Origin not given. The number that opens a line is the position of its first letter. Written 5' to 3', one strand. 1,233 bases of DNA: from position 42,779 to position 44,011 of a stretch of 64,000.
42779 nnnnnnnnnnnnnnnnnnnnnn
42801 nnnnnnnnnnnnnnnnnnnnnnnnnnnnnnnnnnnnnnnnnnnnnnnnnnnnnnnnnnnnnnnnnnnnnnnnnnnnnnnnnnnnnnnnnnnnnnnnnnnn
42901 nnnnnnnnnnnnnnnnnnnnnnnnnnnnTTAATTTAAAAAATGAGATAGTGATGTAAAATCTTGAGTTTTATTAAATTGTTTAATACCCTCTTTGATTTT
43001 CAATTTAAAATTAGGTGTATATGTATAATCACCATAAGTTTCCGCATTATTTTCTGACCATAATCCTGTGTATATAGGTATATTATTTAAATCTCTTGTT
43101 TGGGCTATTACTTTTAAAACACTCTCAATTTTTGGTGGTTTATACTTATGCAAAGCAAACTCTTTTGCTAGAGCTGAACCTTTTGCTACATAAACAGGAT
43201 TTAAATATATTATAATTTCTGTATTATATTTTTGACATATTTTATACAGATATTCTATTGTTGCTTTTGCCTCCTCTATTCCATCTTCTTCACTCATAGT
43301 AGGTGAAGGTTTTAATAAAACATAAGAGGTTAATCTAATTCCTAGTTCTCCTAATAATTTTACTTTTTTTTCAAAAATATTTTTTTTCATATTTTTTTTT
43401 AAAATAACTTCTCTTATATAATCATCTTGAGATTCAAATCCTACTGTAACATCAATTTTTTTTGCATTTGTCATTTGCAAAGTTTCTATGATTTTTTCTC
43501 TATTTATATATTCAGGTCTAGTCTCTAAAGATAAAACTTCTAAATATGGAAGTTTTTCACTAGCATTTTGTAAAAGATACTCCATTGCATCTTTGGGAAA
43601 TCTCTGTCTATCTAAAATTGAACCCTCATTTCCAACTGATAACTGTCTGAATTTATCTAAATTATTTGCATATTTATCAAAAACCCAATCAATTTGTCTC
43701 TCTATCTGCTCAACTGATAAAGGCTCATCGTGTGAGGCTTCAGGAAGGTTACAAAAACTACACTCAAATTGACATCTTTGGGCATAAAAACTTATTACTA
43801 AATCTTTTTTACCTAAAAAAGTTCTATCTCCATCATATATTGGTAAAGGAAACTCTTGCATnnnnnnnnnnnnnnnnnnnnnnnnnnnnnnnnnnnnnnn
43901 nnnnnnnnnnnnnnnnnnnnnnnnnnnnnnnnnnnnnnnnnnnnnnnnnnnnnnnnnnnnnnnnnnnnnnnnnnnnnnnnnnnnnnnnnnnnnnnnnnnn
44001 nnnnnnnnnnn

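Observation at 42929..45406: Tandem bacterial paralogues of the archaeal RaSEA radical SAM family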

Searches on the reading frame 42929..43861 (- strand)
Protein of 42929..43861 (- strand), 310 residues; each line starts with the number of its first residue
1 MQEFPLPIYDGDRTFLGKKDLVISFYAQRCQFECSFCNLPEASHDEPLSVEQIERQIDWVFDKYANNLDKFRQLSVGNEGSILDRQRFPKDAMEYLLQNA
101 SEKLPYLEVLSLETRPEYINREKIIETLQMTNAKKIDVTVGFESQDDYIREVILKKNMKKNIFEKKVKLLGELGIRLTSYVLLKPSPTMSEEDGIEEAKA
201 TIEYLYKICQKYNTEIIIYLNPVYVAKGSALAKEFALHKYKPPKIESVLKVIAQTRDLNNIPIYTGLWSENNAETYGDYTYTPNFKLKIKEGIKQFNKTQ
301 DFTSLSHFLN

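Call 3: search_protein_families(library=pfam, proteins=[window:42929-43861:-], max_evalue=0.01)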
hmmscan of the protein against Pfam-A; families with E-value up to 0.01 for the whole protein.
window:42929-43861:- (310 aa): 1 family
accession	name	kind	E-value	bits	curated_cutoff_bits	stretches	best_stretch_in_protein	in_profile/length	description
PF04055.27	Radical_SAM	-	8.3e-06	26.5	29.5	1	28-183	5-151/166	Radical SAM superfamily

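Call 4: search_protein_families(library=ncbifam, proteins=[window:42929-43861:-], max_evalue=0.01)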
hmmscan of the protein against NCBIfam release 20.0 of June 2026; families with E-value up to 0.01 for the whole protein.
window:42929-43861:- (310 aa): 4 families
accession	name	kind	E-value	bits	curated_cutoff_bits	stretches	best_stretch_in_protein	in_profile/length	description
TIGR01210.1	TIGR01210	equivalog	9.1e-35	120.4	212.15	1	27-306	22-289/313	archaeosine biosynthesis radical SAM protein RaSEA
TIGR01211.1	ELP3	subfamily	7e-05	21.5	350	1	109-258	194-332/522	tRNA uridine(34) 5-carboxymethylaminomethyl modification radical SAM/GNAT enzyme Elp3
TIGR04479.1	bcpD_PhpK_rSAM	subfamily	0.00081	17.9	600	1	27-177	247-383/504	PhpK family radical SAM P-methyltransferase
NF006067.1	PRK08208.1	equivalog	0.0022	17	380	1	30-155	45-169/427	STM4012 family radical SAM protein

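Call 44: find_homologous_proteins(query=window:42929-43861:-)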
Query window:42929-43861:- (310 aa): 98 proteins with E <= 0.001 among 915 candidates.
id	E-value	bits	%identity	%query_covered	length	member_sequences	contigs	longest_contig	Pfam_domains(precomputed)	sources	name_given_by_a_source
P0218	4.8e-204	694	100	100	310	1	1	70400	PF04055.28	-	-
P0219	1.2e-123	430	63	99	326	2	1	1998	PF04055.28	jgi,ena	jgi:hypothetical protein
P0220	1.5e-122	427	62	97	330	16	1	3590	PF04055.28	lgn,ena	-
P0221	1.9e-122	426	62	99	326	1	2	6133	PF04055.28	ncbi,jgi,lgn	jgi:hypothetical protein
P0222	1.1e-120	420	62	97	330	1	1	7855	PF04055.28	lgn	-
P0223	1.4e-120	420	62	97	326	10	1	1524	PF04055.28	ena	-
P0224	3.5e-119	416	61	97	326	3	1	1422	PF04055.28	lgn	-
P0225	1.2e-117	410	60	98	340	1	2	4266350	PF04055.28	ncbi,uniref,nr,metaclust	ncbi:radical SAM protein [Beggiatoa leptomitoformis]|uniref:Radical SAM protein n=1 Tax=Beggiatoa le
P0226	1.7e-117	410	58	100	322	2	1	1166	PF04055.28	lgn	-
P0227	5.0e-117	408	60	99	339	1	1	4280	PF04055.28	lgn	-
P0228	8.7e-115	401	59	98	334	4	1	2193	PF04055.28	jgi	jgi:archaeosine synthase beta-subunit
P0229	1.1e-114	401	57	99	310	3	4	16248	-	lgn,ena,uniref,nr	uniref:Elp3/MiaA/NifB-like radical SAM core domain-containing protein n=1 Tax=Candidatus Kentrum sp.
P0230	1.5e-114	400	55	100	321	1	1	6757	PF04055.28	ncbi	-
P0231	8.0e-114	398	58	99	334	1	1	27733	PF04055.28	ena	-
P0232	6.2e-112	392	59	95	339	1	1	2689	PF04055.28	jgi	jgi:radical SAM enzyme (TIGR01210 family)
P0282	6.0e-86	306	47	98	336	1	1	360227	-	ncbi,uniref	ncbi:hypothetical protein [Kribbella ginsengisoli]|uniref:Elp3/MiaA/NifB-like radical SAM core domai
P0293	1.5e-82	295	45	98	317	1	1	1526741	PF04055.28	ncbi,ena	-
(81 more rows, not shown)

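Call 45: find_encoding_contigs(protein=P0282, flank=9000, max_places=1)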
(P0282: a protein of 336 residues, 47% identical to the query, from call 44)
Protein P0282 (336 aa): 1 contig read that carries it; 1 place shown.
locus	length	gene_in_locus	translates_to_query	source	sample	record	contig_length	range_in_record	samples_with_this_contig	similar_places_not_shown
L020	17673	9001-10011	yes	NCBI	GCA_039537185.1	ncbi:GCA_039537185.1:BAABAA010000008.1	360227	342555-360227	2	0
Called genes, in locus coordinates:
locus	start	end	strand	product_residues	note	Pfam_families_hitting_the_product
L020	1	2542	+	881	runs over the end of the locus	PF13229:Beta_helix (faint), PF01839:FG-GAP (faint), PF13517:FG-GAP_3 (weak)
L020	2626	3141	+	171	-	-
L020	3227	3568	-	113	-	-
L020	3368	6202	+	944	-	PF00486:Trans_reg_C, PF03704:BTAD, PF13424:TPR_12 (faint), PF00931:NB-ARC (faint), PF13191:AAA_16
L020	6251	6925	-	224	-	PF00378:ECH_1, PF16113:ECH_2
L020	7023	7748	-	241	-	-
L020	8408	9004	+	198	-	PF01613:Flavin_Reduct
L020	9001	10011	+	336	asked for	-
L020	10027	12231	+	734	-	PF00282:Pyridoxal_deC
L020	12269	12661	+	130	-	PF07858:LEH (faint), PF12680:SnoaL_2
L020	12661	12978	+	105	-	PF05870:PA_decarbox (weak), PF10703:MoaF, PF17409:MoaF_C, PF22036:MoaF_like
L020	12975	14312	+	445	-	PF13434:Lys_Orn_oxgnase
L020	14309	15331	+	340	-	PF00355:Rieske, PF19112:VanA_C (weak)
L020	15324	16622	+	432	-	PF00296:Bac_luciferase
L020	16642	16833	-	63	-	-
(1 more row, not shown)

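Call 46: find_encoding_contigs(protein=P0293, flank=9000, max_places=1)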
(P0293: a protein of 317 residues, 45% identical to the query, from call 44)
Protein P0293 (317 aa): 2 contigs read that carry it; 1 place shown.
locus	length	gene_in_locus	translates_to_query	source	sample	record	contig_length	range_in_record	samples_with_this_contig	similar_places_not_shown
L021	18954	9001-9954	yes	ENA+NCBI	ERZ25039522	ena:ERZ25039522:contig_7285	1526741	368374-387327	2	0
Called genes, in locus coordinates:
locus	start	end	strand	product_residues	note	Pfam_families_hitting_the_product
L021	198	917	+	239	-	-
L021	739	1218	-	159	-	PF12770:CHAT (weak)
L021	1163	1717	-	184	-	-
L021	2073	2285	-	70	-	-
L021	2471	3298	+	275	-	PF13676:TIR_2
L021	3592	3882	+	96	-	-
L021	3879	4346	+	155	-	-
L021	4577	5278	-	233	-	-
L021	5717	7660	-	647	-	PF00486:Trans_reg_C (weak), PF03704:BTAD, PF13191:AAA_16 (weak), PF00931:NB-ARC (weak)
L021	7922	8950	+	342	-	PF08240:ADH_N, PF16912:Glu_dehyd_C (faint), PF00107:ADH_zinc_N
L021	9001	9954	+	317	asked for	PF04055:Radical_SAM (weak)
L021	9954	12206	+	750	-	PF00892:EamA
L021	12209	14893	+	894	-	PF00733:Asn_synthase, PF01960:ArgJ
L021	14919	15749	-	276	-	PF02668:TauD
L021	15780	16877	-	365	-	PF00501:AMP-binding (weak)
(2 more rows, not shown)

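Call 54: search_protein_families(library=ncbifam, proteins=[P0225, P0282], max_evalue=1e-10)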
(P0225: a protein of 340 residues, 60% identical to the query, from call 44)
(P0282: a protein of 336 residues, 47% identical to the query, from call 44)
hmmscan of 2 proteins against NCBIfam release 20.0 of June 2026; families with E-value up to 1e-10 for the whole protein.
P0225 (340 aa): 1 family
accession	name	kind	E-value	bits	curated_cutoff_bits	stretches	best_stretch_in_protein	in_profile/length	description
TIGR01210.1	TIGR01210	equivalog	7e-34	117.5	212.15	1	43-316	30-289/313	archaeosine biosynthesis radical SAM protein RaSEA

P0282 (336 aa): 1 family
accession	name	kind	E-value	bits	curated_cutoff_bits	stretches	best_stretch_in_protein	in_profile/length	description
TIGR01210.1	TIGR01210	equivalog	2e-26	92.9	212.15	1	47-328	17-288/313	archaeosine biosynthesis radical SAM protein RaSEA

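Call 87: search_protein_families(library=padloc, proteins=[window:42929-43861:-], max_evalue=0.001)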
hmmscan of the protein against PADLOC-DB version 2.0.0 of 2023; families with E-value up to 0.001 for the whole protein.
window:42929-43861:- (310 aa): 0 families
